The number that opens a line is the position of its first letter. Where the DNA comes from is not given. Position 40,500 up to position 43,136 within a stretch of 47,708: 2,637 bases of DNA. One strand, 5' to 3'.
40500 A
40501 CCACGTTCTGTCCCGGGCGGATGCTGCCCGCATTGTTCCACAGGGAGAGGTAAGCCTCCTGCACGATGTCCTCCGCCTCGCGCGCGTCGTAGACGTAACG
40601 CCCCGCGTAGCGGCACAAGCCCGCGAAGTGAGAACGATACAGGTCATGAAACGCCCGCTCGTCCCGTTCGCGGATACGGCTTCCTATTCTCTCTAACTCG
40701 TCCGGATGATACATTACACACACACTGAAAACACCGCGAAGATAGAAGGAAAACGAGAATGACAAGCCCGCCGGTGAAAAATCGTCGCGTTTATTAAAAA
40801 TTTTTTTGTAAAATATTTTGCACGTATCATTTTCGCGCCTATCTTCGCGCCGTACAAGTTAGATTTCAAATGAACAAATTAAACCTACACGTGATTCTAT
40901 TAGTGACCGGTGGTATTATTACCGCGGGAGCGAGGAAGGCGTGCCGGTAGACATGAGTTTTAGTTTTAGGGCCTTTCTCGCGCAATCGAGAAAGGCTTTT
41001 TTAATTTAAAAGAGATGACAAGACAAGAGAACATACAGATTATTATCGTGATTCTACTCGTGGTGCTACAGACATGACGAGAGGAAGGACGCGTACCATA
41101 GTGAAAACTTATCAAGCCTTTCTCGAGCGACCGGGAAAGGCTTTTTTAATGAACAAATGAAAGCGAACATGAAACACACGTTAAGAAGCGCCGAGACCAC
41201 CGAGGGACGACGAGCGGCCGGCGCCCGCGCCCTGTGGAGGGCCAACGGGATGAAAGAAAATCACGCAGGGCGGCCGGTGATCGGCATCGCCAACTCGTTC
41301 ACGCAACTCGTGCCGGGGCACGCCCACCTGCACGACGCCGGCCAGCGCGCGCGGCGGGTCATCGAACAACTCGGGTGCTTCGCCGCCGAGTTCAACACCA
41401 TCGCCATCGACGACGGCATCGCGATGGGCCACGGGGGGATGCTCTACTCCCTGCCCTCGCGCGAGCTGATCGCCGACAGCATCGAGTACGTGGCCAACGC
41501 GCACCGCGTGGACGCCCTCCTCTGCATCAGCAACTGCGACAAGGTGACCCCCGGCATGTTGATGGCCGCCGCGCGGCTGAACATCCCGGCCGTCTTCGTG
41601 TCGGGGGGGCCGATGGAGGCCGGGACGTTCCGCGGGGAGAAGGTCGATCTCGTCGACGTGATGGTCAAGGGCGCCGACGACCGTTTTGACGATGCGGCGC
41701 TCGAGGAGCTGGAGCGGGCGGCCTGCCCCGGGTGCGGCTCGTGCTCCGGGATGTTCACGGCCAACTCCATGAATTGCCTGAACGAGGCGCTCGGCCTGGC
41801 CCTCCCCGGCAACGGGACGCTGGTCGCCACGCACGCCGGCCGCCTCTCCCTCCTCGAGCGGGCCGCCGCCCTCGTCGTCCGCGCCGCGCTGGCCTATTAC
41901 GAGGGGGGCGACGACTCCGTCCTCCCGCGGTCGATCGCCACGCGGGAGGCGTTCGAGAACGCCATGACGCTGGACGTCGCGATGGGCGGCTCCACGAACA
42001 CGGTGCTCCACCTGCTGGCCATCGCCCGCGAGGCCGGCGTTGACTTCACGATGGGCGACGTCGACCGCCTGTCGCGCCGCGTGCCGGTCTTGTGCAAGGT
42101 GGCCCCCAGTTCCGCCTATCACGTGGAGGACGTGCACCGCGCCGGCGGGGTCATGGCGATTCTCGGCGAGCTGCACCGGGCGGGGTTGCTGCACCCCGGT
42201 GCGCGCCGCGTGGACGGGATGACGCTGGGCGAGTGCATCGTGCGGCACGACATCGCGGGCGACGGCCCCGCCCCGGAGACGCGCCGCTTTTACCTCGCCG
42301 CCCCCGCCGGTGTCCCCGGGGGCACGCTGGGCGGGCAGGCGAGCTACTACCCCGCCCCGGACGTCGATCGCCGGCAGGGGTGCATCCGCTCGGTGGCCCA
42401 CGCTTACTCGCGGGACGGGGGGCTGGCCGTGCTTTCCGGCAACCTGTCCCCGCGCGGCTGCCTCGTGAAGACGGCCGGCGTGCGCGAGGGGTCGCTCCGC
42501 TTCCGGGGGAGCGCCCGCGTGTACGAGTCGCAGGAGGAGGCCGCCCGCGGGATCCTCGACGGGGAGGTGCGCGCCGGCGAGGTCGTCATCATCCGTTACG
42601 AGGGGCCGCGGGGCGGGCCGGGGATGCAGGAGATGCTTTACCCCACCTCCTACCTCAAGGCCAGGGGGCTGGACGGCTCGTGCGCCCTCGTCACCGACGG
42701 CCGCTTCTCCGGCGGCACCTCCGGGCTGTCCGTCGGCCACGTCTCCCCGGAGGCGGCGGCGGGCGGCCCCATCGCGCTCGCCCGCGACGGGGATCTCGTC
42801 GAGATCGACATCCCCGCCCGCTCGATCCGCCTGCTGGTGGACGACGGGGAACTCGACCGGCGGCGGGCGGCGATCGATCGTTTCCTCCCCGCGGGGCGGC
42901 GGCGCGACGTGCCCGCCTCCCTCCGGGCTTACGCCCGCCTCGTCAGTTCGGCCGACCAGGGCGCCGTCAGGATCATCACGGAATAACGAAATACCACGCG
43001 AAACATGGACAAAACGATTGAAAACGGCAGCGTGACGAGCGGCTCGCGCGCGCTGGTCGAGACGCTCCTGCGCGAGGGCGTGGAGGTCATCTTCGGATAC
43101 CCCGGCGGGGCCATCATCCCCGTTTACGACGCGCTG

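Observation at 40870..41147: Two tandem Ile/Leu/Val leader-peptide attenuators in series upstream of ilvDBCA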

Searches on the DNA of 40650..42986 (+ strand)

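Call 4: search_rna_families(source=window, start=40650, end=41300, threshold=evalue, max_evalue=10, show_alignments=3)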
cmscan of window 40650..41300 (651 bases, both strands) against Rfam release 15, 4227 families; matches with E-value up to 10: 6.
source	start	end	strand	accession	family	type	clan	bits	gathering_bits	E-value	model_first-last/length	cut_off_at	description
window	40993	41150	+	RF00515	PyrR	Cis-reg;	-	23.7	54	0.62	1-115/115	no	PyrR binding site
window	40870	41011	+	RF00557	L10_leader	Cis-reg; leader;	-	20.3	44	0.55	1-138/138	no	Ribosomal protein L10 leader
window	40752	40838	-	RF02455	Virus_CITE_1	Cis-reg;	-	18.5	80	0.57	1-93/93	no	Dianthovirus RNA2 cap-independent translation element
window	40968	41026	-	RF00066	U7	Gene; snRNA;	-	18.1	34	0.22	1-62/62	no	U7 small nuclear RNA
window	40965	41146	-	RF04160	MIR868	Gene; miRNA;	-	17.7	200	0.79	1-194/194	no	MIR868 microRNA precursor family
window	40731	40833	+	RF02696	Teg49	Gene; sRNA;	-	16.3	186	6.3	1-196/196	no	Teg49 sRNA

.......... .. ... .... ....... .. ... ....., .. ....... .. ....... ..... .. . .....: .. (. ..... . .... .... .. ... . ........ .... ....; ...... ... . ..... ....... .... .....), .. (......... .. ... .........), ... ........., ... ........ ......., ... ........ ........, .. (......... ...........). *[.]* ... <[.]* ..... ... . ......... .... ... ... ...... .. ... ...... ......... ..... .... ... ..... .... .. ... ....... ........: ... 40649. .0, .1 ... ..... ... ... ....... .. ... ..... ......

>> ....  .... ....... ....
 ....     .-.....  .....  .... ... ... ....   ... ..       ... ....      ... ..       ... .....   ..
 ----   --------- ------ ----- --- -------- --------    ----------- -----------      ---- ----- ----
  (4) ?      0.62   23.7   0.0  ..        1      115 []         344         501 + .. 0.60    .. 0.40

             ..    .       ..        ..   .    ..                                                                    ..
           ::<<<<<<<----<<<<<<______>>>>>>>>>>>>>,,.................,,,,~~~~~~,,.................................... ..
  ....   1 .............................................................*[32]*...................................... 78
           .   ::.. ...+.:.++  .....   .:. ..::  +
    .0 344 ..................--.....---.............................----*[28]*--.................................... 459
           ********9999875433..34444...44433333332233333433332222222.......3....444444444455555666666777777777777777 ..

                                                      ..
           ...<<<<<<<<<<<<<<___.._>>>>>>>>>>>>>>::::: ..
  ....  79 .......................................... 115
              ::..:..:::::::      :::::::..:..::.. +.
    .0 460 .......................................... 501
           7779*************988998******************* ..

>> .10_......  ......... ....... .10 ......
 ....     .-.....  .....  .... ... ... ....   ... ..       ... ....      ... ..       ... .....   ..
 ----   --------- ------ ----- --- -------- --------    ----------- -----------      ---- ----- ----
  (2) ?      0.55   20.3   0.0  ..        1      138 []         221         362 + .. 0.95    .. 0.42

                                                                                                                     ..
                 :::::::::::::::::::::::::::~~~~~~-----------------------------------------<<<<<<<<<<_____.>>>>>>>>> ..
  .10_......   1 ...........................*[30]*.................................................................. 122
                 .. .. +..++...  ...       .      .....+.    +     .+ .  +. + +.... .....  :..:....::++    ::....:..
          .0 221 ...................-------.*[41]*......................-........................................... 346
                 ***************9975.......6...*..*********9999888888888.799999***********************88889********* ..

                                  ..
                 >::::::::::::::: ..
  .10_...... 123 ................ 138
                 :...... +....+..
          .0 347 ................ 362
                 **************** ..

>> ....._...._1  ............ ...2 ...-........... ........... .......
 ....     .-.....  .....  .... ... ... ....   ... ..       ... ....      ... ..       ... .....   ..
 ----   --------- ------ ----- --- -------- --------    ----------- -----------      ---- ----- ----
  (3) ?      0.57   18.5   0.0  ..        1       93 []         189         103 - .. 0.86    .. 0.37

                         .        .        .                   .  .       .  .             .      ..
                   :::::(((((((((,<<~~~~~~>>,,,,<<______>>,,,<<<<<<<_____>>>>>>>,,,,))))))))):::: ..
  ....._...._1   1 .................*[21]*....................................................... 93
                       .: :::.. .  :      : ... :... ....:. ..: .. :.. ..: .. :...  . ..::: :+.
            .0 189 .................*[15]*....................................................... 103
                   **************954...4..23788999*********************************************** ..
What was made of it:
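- On Rfam amino-acid leader families (Leu_leader, His_leader, Thr_leader, Trp_leader, Bacteroid-trp and others): None even at E <= 10 in 40650-41300 (call 4).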

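Call 76: search_with_rna_model(model_id=R1, sources=[L001, L002, L003, L004, L005, L006, L007, L008, L009, L010, L011, L012, L013, L014, L015, L016, L017, L018, L019, L020, L021, L022, L023, L024, L025, L026, L027, L028, L029, L030, L031, L032, L033, L034, L035, L036, L037, L038, L039, L040, L041, L042, L043, L044, L045, L046, L047, L048, L049, L050, L051, L052, L053, L054, L055, L056, L057, L058, L059, L060, L061, L062, L063, L064, L065, L066, L067, L068, L069, L070, L071, L072, L073, L074, L075, L076, L077, L078, L079, L080], max_evalue=0.01)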
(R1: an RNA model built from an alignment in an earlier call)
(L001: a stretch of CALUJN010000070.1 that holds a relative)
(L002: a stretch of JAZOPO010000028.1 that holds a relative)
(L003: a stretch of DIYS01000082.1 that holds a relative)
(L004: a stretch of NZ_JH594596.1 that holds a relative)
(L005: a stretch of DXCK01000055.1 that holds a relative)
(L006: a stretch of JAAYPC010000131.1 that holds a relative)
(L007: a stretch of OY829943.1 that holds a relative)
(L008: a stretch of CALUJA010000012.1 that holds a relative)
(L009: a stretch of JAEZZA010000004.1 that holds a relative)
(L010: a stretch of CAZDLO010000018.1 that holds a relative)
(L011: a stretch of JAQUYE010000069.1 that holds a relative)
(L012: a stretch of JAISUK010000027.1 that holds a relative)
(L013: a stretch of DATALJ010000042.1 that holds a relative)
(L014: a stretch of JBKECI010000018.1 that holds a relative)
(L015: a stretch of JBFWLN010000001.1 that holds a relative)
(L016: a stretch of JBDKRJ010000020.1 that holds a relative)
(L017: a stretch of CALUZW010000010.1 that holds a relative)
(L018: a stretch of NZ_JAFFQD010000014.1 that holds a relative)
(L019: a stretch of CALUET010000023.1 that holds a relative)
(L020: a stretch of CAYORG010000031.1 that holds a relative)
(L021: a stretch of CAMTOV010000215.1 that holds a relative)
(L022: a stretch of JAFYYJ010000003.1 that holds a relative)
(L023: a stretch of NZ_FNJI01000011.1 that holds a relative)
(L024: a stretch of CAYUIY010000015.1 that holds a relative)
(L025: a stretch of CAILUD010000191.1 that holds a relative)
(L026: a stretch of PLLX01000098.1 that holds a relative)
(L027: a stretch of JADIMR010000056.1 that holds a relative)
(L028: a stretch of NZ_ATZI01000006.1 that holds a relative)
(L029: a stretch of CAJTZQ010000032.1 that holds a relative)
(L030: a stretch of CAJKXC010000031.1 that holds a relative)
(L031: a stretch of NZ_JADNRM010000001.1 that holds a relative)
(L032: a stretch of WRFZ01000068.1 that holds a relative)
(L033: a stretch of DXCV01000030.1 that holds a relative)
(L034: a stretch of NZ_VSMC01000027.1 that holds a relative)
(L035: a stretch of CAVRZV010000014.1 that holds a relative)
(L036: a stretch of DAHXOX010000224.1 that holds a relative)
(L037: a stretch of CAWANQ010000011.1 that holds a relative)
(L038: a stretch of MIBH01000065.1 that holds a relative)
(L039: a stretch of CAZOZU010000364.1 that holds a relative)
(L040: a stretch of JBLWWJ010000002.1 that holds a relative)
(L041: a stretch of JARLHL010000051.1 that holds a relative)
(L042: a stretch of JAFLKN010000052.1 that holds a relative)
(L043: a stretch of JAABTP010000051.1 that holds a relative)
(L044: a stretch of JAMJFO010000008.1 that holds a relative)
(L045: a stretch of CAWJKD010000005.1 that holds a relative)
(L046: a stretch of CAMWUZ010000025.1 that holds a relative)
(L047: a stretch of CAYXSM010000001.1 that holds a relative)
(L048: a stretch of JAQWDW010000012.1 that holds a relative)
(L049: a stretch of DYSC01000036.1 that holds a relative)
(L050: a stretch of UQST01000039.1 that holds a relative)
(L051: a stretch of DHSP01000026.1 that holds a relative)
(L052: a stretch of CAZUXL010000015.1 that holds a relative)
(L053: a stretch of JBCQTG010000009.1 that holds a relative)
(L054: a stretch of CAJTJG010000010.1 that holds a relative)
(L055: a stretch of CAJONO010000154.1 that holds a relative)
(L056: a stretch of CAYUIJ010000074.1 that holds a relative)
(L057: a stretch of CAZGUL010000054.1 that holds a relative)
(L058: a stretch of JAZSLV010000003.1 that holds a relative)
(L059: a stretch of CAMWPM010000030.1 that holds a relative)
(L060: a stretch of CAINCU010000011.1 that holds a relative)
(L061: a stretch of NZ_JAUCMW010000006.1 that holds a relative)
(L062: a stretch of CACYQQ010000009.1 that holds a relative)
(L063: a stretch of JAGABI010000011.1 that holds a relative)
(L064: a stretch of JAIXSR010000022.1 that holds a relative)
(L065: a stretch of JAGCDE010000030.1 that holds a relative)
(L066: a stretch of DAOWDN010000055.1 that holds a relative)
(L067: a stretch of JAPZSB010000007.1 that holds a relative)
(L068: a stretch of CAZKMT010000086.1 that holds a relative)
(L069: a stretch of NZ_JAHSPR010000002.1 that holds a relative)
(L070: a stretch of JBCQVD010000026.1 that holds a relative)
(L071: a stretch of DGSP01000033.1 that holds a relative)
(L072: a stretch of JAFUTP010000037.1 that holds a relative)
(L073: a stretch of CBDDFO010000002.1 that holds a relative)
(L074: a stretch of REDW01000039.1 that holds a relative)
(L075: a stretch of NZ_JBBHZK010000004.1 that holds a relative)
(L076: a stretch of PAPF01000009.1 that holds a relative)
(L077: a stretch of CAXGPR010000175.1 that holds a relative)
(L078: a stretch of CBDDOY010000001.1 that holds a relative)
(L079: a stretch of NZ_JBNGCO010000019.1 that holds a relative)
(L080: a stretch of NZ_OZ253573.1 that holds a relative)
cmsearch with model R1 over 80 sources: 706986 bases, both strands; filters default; matches with E-value up to 0.01: 43.
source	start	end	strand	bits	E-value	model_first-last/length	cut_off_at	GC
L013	3899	3975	+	65.9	1.2e-08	1-76/76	no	0.32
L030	3894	3983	+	65.1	1.6e-08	1-76/76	no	0.38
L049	3217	3307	+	64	2.5e-08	1-76/76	no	0.3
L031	3874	3964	+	62.6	4.5e-08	1-76/76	no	0.36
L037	3904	3980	+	62.2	5.4e-08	1-76/76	no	0.35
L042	3044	3121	+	61.8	6.2e-08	1-76/76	no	0.33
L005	3070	3155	+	61.4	7.4e-08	1-76/76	no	0.35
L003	3902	3986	+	61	9e-08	1-76/76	no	0.33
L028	3893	3983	+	60.4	1.2e-07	1-76/76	no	0.36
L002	3912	3993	+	60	1.3e-07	1-76/76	no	0.35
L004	3877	3972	+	57.9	3.3e-07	1-76/76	no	0.34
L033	3445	3538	+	57.5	3.9e-07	1-76/76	no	0.39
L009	3277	3353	+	57.1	4.6e-07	1-76/76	no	0.39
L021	846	941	+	55.8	7.8e-07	1-76/76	no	0.29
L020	3891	3969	+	55.8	7.9e-07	1-76/76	no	0.38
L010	3907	3989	+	55.3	9.5e-07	1-76/76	no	0.37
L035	3914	3987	+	55.1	1.1e-06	1-76/76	no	0.35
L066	3904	3978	+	54.5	1.3e-06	1-76/76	no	0.43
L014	3834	3920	+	54.4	1.4e-06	1-76/76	no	0.3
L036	21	105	+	53.5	2e-06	1-76/76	no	0.36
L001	3883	3963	+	53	2.5e-06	1-76/76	no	0.47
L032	2386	2462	+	52.5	3.1e-06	1-76/76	no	0.36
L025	3921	3989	+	51.9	4e-06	1-76/76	no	0.32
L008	3902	3992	+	50.8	6.4e-06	1-76/76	no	0.38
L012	3731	3811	+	50.2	8.1e-06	1-76/76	no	0.36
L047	3918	3989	+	49.5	1.1e-05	1-76/76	no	0.36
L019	3905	3995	+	49.4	1.1e-05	1-76/76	no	0.36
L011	3893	3983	+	49.3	1.2e-05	1-76/76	no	0.37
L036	60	139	-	47.7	2.3e-05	1-76/76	no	0.3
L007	3877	3952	+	47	3.1e-05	1-76/76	no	0.37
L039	808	881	+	45.8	5.1e-05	1-76/76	no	0.36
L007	3730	3803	+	45.7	5.3e-05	1-76/76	no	0.34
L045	3925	3998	+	42.1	0.00024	1-76/76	no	0.32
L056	3836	3917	+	42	0.00025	1-76/76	no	0.4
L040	3636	3725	+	41.6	0.00029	1-76/76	no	0.32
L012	3771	3833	-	41.5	0.0003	1-76/76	no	0.25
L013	3932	4016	-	39.6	0.00067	1-76/76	no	0.29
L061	3704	3787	+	38.1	0.0012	1-76/76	no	0.3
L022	66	145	+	38.1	0.0013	1-76/76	no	0.45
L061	3859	3946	+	37.8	0.0015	1-76/76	no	0.4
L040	3798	3883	+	35.3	0.0041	1-76/76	no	0.45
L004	3931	3999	-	34.6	0.0054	1-76/76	no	0.35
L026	3914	3998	+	33.8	0.0077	1-76/76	no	0.29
